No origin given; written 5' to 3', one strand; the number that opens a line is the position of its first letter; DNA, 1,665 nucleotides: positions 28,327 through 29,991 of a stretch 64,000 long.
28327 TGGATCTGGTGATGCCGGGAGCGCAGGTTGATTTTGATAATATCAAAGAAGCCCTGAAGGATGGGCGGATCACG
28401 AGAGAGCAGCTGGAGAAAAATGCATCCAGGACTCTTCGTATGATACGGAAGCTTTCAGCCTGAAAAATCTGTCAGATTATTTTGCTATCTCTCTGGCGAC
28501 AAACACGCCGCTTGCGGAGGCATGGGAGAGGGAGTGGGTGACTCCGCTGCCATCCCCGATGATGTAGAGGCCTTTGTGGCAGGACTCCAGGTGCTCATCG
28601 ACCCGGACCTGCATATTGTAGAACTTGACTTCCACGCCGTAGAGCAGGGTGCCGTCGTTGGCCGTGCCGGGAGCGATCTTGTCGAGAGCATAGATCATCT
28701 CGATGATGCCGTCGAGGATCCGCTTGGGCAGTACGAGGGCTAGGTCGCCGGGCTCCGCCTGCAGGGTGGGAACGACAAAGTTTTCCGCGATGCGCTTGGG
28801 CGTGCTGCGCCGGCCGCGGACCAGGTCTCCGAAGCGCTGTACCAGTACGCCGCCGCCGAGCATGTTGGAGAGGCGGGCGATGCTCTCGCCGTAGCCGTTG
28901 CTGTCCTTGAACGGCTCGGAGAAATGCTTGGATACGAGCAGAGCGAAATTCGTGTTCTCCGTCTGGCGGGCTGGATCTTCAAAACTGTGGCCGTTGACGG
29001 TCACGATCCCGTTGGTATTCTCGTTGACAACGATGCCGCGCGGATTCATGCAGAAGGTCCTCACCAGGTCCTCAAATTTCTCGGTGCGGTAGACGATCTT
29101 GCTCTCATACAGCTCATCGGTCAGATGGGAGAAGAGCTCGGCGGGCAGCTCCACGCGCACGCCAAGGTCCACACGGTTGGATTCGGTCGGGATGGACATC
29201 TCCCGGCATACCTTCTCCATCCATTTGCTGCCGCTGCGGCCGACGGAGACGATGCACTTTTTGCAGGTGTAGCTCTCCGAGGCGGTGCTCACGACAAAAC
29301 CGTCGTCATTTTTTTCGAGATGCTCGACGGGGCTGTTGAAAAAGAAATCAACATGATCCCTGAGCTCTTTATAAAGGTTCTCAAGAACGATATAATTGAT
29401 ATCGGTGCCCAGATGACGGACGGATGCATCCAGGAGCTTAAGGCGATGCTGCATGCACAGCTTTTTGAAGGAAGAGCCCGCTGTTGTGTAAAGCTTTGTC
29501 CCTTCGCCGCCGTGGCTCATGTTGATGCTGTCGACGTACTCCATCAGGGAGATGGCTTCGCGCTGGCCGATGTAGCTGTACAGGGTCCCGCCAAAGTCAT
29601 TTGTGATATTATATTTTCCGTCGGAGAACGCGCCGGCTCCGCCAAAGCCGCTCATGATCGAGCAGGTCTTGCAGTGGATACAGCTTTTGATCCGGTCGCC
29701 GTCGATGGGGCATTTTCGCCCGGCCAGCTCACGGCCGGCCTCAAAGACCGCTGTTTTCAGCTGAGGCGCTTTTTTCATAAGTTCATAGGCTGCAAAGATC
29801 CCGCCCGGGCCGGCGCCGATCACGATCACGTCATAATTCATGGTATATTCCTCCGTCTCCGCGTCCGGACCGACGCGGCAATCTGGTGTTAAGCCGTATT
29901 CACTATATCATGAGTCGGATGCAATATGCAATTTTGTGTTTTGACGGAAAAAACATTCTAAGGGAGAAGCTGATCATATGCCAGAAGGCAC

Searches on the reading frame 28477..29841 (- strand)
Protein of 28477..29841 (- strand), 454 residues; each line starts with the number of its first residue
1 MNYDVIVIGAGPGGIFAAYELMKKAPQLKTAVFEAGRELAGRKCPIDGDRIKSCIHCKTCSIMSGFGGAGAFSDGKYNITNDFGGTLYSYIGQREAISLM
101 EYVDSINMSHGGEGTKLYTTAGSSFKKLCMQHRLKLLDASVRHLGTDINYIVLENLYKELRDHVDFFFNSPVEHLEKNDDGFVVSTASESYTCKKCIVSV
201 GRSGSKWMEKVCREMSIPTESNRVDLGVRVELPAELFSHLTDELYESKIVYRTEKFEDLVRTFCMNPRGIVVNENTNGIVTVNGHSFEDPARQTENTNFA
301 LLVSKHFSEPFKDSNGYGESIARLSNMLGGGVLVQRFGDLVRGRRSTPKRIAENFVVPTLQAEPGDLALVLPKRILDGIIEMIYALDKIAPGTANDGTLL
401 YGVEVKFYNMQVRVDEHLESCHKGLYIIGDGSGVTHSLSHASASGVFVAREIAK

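Call 15: search_protein_families(library=pfam, proteins=[window:28477-29841:-], max_evalue=0.001)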
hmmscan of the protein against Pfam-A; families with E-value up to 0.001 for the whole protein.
window:28477-29841:- (454 aa): 8 families
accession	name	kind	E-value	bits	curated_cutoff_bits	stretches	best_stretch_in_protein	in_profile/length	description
PF07992.20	Pyr_redox_2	-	1.7e-11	44.5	26.1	1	3-46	1-42/291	Pyridine nucleotide-disulphide oxidoreductase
PF21688.3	FAD-depend_C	-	4.3e-11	43.8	27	1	249-405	36-195/197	FAD-dependent protein, C-terminal domain-like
PF03486.20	HI0933_like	-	7.7e-08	32.5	50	1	4-48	2-43/244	HI0933-like protein Rossmann domain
PF13738.12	Pyr_redox_3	-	8.6e-08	32.2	30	1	164-202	96-134/305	Pyridine nucleotide-disulphide oxidoreductase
PF01266.30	DAO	-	3.9e-07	30.4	27.9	0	4-40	1-35/353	FAD dependent oxidoreductase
PF01946.23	Thi4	-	5.7e-07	29.5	26.2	1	2-35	17-49/235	Thi4 family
PF13450.12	NAD_binding_8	-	7e-05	23.5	21.9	1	7-42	1-34/68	NAD(P)-binding Rossmann-like domain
PF00890.30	FAD_binding_2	-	9.2e-05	22.2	20.4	0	4-38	1-33/414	FAD binding domain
